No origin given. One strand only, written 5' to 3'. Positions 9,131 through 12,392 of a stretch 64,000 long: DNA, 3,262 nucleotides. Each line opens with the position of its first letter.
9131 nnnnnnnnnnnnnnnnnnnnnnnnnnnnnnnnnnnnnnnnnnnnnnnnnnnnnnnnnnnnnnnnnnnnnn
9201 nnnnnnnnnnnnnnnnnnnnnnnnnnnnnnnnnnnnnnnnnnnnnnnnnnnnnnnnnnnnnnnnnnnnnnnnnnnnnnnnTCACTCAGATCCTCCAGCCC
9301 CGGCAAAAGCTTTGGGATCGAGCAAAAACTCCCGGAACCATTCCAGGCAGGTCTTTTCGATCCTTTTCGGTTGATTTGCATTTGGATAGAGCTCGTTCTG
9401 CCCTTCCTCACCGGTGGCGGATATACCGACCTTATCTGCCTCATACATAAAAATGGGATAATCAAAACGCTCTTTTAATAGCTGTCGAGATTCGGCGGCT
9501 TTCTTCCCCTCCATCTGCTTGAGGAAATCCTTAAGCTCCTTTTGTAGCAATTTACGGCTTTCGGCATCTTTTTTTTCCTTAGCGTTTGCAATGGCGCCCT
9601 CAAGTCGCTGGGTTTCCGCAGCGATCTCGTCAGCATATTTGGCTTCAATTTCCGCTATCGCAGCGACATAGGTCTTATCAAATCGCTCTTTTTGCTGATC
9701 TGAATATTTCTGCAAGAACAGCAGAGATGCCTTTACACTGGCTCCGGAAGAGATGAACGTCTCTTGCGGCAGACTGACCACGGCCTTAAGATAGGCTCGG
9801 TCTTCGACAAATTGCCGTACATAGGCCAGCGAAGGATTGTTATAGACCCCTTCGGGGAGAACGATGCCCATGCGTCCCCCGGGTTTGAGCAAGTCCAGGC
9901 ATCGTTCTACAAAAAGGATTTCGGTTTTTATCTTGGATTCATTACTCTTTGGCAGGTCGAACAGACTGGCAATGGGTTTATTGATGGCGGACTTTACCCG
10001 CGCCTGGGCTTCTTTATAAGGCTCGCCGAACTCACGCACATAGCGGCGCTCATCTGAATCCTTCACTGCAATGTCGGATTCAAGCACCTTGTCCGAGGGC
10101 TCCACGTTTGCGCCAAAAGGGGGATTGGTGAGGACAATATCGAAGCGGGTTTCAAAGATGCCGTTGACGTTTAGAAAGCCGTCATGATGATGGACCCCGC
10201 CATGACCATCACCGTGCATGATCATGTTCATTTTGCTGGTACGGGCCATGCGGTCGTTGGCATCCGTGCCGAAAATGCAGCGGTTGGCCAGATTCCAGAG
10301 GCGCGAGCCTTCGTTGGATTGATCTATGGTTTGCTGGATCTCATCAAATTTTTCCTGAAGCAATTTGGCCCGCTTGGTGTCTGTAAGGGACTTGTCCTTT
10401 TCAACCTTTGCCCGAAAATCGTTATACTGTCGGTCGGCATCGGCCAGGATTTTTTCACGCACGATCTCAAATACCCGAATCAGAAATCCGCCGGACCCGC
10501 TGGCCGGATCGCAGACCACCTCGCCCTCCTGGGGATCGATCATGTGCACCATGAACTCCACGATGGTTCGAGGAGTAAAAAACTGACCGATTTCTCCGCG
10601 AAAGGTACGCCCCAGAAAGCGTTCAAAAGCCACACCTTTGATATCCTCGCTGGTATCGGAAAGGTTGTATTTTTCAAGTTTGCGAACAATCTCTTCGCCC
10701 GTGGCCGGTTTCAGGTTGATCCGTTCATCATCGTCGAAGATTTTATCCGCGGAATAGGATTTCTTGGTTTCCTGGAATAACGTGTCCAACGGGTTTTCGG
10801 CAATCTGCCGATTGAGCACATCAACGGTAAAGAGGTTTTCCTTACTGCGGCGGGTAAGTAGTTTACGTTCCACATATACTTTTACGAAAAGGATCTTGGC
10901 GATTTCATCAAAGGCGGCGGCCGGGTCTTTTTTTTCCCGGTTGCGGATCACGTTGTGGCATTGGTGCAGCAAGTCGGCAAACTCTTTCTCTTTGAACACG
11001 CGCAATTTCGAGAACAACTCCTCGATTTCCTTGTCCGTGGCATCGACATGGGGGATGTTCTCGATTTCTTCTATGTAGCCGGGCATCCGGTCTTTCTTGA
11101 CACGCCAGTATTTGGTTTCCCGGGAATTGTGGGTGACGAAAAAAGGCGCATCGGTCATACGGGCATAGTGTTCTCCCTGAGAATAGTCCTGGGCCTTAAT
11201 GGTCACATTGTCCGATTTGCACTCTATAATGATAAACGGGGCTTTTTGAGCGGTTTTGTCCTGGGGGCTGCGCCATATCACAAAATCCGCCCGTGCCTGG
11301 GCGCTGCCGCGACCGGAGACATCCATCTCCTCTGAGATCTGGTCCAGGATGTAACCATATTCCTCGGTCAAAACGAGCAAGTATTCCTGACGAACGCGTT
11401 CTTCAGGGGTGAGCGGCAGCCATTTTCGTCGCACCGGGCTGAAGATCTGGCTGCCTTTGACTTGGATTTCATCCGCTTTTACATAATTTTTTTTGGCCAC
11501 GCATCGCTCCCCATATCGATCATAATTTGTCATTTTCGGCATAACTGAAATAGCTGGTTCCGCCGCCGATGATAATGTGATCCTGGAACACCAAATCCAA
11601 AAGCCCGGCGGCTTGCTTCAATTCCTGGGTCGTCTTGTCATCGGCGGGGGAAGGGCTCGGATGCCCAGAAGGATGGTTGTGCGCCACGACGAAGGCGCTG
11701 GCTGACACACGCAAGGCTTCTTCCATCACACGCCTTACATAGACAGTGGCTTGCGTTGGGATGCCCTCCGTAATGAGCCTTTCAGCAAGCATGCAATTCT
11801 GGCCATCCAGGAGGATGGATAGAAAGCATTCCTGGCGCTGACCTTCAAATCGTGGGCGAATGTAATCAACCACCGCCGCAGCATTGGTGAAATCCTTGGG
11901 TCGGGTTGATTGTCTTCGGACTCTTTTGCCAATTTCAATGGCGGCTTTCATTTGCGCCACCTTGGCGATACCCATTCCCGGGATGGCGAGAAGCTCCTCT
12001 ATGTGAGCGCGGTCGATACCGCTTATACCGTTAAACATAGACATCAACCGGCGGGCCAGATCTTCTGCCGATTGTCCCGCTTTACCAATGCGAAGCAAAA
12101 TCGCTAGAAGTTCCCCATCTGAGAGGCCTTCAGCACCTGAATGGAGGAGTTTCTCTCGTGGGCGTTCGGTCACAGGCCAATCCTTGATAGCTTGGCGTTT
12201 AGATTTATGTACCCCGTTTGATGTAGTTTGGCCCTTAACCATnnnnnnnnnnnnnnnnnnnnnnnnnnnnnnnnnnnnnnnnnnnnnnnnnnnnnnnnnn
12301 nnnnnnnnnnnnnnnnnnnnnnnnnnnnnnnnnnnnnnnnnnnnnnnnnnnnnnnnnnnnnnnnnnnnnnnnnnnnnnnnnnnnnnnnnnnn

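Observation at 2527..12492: Translationally coupled hsdM-hsdS unit with no hsdR and four uncharacterised downstream genes: candidate undescribed Type I-derived defence system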

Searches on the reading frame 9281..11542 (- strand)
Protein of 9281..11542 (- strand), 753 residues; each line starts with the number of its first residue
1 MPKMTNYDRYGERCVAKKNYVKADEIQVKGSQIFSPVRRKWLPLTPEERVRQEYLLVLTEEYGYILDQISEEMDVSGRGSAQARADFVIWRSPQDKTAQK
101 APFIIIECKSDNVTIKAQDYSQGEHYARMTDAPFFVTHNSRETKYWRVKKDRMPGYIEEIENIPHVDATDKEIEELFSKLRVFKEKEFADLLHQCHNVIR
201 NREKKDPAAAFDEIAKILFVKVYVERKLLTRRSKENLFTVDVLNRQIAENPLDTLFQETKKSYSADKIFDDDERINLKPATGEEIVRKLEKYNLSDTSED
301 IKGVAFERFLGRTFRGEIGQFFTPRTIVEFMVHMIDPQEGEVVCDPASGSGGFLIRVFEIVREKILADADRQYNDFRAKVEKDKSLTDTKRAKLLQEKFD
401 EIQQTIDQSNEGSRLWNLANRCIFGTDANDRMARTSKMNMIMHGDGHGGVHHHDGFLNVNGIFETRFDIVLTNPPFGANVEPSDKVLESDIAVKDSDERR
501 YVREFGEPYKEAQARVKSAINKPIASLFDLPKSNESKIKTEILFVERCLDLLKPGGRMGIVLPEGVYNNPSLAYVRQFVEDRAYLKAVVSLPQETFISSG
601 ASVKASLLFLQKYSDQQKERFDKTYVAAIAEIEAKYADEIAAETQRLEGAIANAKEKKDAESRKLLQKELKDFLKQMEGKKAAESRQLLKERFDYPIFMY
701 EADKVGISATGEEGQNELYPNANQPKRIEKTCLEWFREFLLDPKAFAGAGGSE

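Call 3: search_protein_families(library=pfam, proteins=[window:9281-11542:-], max_evalue=0.01)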
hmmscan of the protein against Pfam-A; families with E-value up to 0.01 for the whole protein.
window:9281-11542:- (753 aa): 5 families
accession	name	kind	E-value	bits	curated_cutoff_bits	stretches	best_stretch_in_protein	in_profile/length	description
PF02384.22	N6_Mtase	-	7.8e-36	124.4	20.4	2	298-488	2-145/311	N-6 DNA Methylase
PF13588.12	HSDR_N_2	-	1.8e-23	83.1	25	1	46-164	1-110/110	Type I restriction enzyme R protein N terminus (HSDR_N)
PF07669.17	Eco57I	-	1.3e-07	32.3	25.3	1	450-591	59-165/171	Eco57I restriction-modification methylase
PF01170.24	UPF0020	-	1.6e-07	31.7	22.3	1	327-482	16-137/197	RMKL-like, methyltransferase domain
PF04313.20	HSDR_N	-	0.0031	17.8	25.1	1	69-151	114-195/198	Type I restriction enzyme R protein N terminus (HSDR_N)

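Call 4: search_protein_families(library=padloc, proteins=[window:9281-11542:-], max_evalue=0.01)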
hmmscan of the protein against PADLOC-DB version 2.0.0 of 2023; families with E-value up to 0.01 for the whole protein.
window:9281-11542:- (753 aa): 62 families (the best 25 are shown)
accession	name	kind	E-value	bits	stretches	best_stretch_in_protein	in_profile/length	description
PDLC03018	MTase_I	-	1.5e-233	775.5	1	25-735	3-718/749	Type I methyltransferase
PDLC03318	MTase_II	-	9.8e-69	230.4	2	37-452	25-455/723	Type II methyltransferase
PDLC03034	MTase_I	-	9.1e-68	227.1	2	34-493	45-500/672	Type I methyltransferase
PDLC03030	MTase_I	-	1.1e-56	190.7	2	412-643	389-608/670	Type I methyltransferase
PDLC03021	MTase_I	-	5e-50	168.7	1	255-618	97-383/491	Type I methyltransferase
PDLC03218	MTase_II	-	3e-49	166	3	528-632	397-502/532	Type II methyltransferase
PDLC04134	mad2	-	2.3e-46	156.6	1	47-614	5-447/492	mads_2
PDLC03317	MTase_II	-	4.2e-38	129.2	2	98-479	55-438/831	Type II methyltransferase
PDLC03026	MTase_I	-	2e-37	127.4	1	254-653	74-396/487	Type I methyltransferase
PDLC03357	MTase_II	-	1e-34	117.9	2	537-627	259-348/620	Type II methyltransferase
PDLC03023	MTase_I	-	3.6e-25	86.5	2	536-619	571-668/716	Type I methyltransferase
PDLC03025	MTase_I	-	4.5e-25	86.4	2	283-370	123-213/569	Type I methyltransferase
PDLC03024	MTase_I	-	1.7e-22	77.6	1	416-632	365-593/628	Type I methyltransferase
PDLC03036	MTase_I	-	5e-22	76.1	3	317-362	213-258/635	Type I methyltransferase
PDLC03031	MTase_I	-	9.2e-20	68.4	2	299-364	162-230/834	Type I methyltransferase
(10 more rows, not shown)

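Call 8: search_protein_families(library=ncbifam, proteins=[window:9281-11542:-], max_evalue=0.01)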
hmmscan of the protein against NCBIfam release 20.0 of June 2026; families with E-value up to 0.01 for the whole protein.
window:9281-11542:- (753 aa): 3 families
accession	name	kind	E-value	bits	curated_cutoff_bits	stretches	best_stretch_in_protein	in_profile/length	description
NF047738.1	antiphage_MADS2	equivalog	7.5e-91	305.4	720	1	40-620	13-574/654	methylation-associated defense system DNA methyltransferase MAD2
NF033452.1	BREX_1_MTaseX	exception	5.7e-07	27.7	500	0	543-626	545-630/1210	BREX-1 system adenine-specific DNA-methyltransferase PglX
TIGR02987.1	met_A_Alw26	exception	2.4e-06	26.6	353.5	1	318-614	3-246/523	Alw26I/Eco31I/Esp3I family type II restriction adenine-specific DNA-methyltransferase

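Call 19: search_solved_structures(query=window:9281-11542:-, max_evalue=0.001)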
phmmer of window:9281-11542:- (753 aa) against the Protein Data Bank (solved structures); distinct sequences matched with E-value up to 0.001: 12.
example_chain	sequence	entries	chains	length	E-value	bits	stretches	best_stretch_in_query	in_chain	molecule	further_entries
8w0p_A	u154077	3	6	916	4.7e-27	98.1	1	292-623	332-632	RM.BsaXI | site-specific DNA-methyltransferase (adenine-specific)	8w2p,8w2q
5ybb_A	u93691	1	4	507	3.7e-20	75.3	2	310-364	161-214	Type I restriction-modification system methyltransferase subunit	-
2okc_A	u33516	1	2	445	2.5e-19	72.5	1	279-367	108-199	Type I restriction enzyme StySJI M protein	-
2y7c_B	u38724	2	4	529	3.6e-16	62.1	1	314-377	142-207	TYPE I RESTRICTION ENZYME ECOKI M PROTEIN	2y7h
2ar0_A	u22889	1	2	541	3.9e-16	62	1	314-377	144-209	Type I restriction enzyme EcoKI M protein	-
3ufb_A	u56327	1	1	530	6.4e-16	61.3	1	312-371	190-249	Type I restriction-modification system methyltransferase subunit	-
7vru_A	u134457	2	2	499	6.3e-14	54.7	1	299-364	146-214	Site-specific DNA-methyltransferase (adenine-specific)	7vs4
3khk_A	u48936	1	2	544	4.4e-13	51.9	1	290-361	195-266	Type I restriction-modification system methylation subunit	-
7eew_A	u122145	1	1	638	2.9e-09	39.3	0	283-357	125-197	Type I restriction-modification system methyltransferase subunit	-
7bst_D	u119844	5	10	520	2.5e-06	29.6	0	537-617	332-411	Type I restriction enzyme EcoR124II M protein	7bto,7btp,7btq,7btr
2f8l_A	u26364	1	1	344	3.9e-06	29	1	536-614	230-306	hypothetical protein lmo1582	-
7vru_B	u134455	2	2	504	6.3e-05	24.9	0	295-358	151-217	Site-specific DNA-methyltransferase (adenine-specific)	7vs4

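Call 74: find_homologous_proteins(query=window:9281-11542:-, max_evalue=1e-10)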
Query window:9281-11542:- (753 aa): 8000 proteins with E <= 1e-10 among 8000 candidates; the best 120 are listed.
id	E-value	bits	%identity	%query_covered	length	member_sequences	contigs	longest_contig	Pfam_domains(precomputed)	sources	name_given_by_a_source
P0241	0.0e+0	1556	94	98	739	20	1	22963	PF02384.23,PF07669.18,PF01170.25,PF13588.13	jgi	jgi:type I restriction enzyme M protein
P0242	0.0e+0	1539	93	98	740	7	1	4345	PF02384.23,PF07669.18,PF01170.25,PF13588.13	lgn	-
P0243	0.0e+0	1525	92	98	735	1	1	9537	PF02384.23,PF07669.18,PF01170.25,PF13588.13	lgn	-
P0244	0.0e+0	1511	90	98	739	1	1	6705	PF02384.23,PF07669.18,PF01170.25,PF13588.13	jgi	jgi:type I restriction enzyme M protein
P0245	0.0e+0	1508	90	98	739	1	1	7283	PF02384.23,PF07669.18,PF01170.25,PF13588.13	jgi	jgi:type I restriction enzyme M protein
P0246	0.0e+0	1507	91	97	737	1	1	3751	PF02384.23,PF07669.18,PF01170.25,PF13588.13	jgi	jgi:type I restriction enzyme M protein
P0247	0.0e+0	1503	91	97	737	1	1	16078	PF02384.23,PF07669.18,PF01170.25,PF13588.13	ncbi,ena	-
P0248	0.0e+0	1503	89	98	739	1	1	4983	PF02384.23,PF07669.18,PF01170.25,PF13588.13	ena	-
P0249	0.0e+0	1502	90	98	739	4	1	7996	PF02384.23,PF07669.18,PF01170.25,PF13588.13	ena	-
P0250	0.0e+0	1502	89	98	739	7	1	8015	PF02384.23,PF07669.18,PF01170.25,PF13588.13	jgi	jgi:type I restriction enzyme M protein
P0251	0.0e+0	1500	89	98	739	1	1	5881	PF02384.23,PF07669.18,PF01170.25,PF13588.13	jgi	-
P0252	0.0e+0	1497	90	97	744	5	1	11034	PF02384.23,PF07669.18,PF01170.25,PF13588.13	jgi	jgi:type I restriction enzyme M protein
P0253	0.0e+0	1496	90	97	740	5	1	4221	PF02384.23,PF07669.18,PF01170.25,PF13588.13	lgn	-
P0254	0.0e+0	1494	89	98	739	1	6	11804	PF02384.23,PF07669.18,PF01170.25,PF13588.13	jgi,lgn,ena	-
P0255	0.0e+0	1493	90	97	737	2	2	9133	PF02384.23,PF07669.18,PF01170.25,PF13588.13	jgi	-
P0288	0.0e+0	1407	84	98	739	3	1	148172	PF02384.23,PF07669.18,PF01170.25,PF13588.13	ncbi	ncbi:MAG: N-6 DNA methylase [Syntrophales bacterium]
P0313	0.0e+0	1308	78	96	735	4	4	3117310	PF02384.23,PF07669.18,PF01170.25,PF13588.13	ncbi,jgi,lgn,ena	ncbi:N-6 DNA methylase [Geovibrio sp. ADMFC3]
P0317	0.0e+0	1306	78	96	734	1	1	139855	PF02384.23,PF07669.18,PF01170.25,PF13588.13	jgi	jgi:type I restriction enzyme M protein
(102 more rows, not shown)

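Call 75: find_encoding_contigs(protein=P0313, flank=7000, max_places=1)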
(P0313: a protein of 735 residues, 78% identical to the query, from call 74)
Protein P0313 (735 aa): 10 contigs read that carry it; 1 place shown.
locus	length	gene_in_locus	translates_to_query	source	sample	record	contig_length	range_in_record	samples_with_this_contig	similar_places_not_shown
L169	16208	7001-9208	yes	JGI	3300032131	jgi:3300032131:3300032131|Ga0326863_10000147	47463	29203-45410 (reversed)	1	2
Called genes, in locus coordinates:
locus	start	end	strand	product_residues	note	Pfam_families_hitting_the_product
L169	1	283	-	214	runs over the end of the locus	-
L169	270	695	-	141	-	PF09677:TrbI_Ftype (weak)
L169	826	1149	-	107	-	-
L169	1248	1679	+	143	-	-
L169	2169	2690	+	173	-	-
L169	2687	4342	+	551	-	PF02498:Bro-N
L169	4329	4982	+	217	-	PF01381:HTH_3 (weak)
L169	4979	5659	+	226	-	-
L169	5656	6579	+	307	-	PF26125:AcrVA2-like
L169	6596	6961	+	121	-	-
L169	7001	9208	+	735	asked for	PF13588:HSDR_N_2, PF02384:N6_Mtase, PF01170:UPF0020 (weak), PF02384:N6_Mtase, PF07669:Eco57I (weak)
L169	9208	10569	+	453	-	PF01420:Methylase_S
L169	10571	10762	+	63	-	-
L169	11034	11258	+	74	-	-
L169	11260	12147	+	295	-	PF26125:AcrVA2-like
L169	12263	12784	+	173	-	-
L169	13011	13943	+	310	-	PF02086:MethyltransfD12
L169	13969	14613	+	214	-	-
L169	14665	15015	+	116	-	-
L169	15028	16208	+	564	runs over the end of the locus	PF00176:SNF2-rel_dom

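Call 76: find_encoding_contigs(protein=P0288, flank=7000, max_places=1)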
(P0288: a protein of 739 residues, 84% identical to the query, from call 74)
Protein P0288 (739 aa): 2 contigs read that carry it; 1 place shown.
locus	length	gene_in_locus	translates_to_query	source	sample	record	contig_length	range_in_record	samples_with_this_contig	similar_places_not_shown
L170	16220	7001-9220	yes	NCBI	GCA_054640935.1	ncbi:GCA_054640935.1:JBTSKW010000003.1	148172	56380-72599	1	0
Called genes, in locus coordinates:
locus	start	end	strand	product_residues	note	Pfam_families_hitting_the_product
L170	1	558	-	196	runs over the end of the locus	PF00117:GATase, PF07722:Peptidase_C26 (weak)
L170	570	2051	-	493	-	PF04715:, PF00425:Chorismate_bind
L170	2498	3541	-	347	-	-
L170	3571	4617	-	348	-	-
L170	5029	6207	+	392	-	PF02661:Fic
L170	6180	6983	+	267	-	PF20582:UPF0758_N, PF04002:RadC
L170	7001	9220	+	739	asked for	PF13588:HSDR_N_2, PF02384:N6_Mtase, PF01170:UPF0020 (weak), PF07669:Eco57I (weak), PF02384:N6_Mtase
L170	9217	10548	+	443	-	PF01420:Methylase_S (weak)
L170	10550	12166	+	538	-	-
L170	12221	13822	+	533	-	PF02776:TPP_enzyme_N, PF00205:TPP_enzyme_M, PF02775:TPP_enzyme_C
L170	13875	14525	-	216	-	PF01476:LysM, PF03330:DPBB_1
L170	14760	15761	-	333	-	PF02826:2-Hacid_dh_C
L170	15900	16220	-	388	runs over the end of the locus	PF02666:PS_Dcarbxylase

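Call 77: find_encoding_contigs(protein=P0317, flank=7000, max_places=1)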
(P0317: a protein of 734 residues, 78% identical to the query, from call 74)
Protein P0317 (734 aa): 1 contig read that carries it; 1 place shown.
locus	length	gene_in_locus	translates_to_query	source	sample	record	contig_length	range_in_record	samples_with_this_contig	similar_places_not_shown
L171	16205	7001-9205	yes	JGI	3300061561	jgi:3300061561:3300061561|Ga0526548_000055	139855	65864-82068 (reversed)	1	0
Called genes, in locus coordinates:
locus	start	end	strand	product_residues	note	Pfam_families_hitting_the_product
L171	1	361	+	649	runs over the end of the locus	PF00270:DEAD, PF00271:Helicase_C, PF22982:WHD_HRQ1, PF09369:MZB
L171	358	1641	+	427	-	PF13482:RNase_H_2, PF03104:DNA_pol_B_exo1 (weak), PF13424:TPR_12 (weak)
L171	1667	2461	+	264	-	PF00702:Hydrolase, PF13344:Hydrolase_6, PF13419:HAD_2 (weak), PF13242:Hydrolase_like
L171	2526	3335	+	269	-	PF01149:Fapy_DNA_glyco, PF06831:H2TH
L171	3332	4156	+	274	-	PF01261:AP_endonuc_2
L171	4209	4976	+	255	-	PF00005:ABC_tran, PF02463:SMC_N (faint), PF13304:AAA_21 (weak)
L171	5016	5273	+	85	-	-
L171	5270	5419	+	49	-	-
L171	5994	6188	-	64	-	-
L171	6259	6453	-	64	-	-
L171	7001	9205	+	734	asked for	PF13588:HSDR_N_2, PF02384:N6_Mtase, PF01170:UPF0020, PF07669:Eco57I (weak), PF02384:N6_Mtase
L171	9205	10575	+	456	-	PF01420:Methylase_S (weak)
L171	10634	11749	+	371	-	PF14022:DUF4238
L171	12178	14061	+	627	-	PF02463:SMC_N (faint), PF13175:AAA_15, PF13476:AAA_23 (weak), PF11398:DUF2813 (weak), PF13304:AAA_21, PF13175:AAA_15, PF20469:OLD-like_TOPRIM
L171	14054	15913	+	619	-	PF00580:UvrD-helicase, PF13086:AAA_11, PF13245:AAA_19, PF13604:AAA_30 (faint), PF01443:Viral_helicase1 (faint), PF13361:UvrD_C, PF13538:UvrD_C_2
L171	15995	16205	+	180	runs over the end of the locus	-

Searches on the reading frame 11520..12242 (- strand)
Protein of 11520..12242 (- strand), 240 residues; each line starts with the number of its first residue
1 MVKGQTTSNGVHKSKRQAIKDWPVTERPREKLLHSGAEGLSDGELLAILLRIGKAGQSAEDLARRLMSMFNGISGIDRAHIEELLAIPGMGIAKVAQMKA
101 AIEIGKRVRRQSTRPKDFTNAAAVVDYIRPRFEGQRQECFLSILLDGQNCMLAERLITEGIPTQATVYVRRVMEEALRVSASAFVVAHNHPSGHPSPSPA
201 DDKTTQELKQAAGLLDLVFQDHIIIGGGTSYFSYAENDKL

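Call 3: search_protein_families(library=pfam, proteins=[window:11520-12242:-], max_evalue=0.01)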
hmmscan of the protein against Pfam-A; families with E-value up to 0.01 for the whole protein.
window:11520-12242:- (240 aa): 3 families
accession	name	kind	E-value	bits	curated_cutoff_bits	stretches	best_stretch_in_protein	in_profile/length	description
PF04002.20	RadC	-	8.9e-36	122.9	22.1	1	119-237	2-119/121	RadC-like JAB domain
PF20582.4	UPF0758_N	-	3.5e-26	91.5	27.1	1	19-96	1-77/77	UPF0758 N-terminal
PF14464.11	Prok-JAB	-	0.0041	17.4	25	1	165-208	59-93/114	Prokaryotic homologs of the JAB domain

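Call 4: search_protein_families(library=padloc, proteins=[window:11520-12242:-], max_evalue=0.01)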
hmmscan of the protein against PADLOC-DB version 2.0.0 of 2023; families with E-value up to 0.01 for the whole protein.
window:11520-12242:- (240 aa): 2 families
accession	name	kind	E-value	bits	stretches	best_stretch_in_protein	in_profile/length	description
PDLC00900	JAB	-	0.001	17.2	1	186-229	92-134/159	JAB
PDLC00892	JAB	-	0.0086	13.7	0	186-209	94-117/174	JAB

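Call 8: search_protein_families(library=ncbifam, proteins=[window:11520-12242:-], max_evalue=0.01)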
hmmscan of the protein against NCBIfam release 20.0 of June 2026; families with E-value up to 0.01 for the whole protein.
window:11520-12242:- (240 aa): 2 families
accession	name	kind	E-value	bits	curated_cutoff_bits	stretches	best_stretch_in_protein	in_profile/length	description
NF000642.1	PRK00024.1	equivalog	2.1e-60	204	180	1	29-238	1-210/212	RadC family protein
TIGR00608.1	radc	subfamily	6e-56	189.6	133.85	1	27-237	1-215/218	RadC family protein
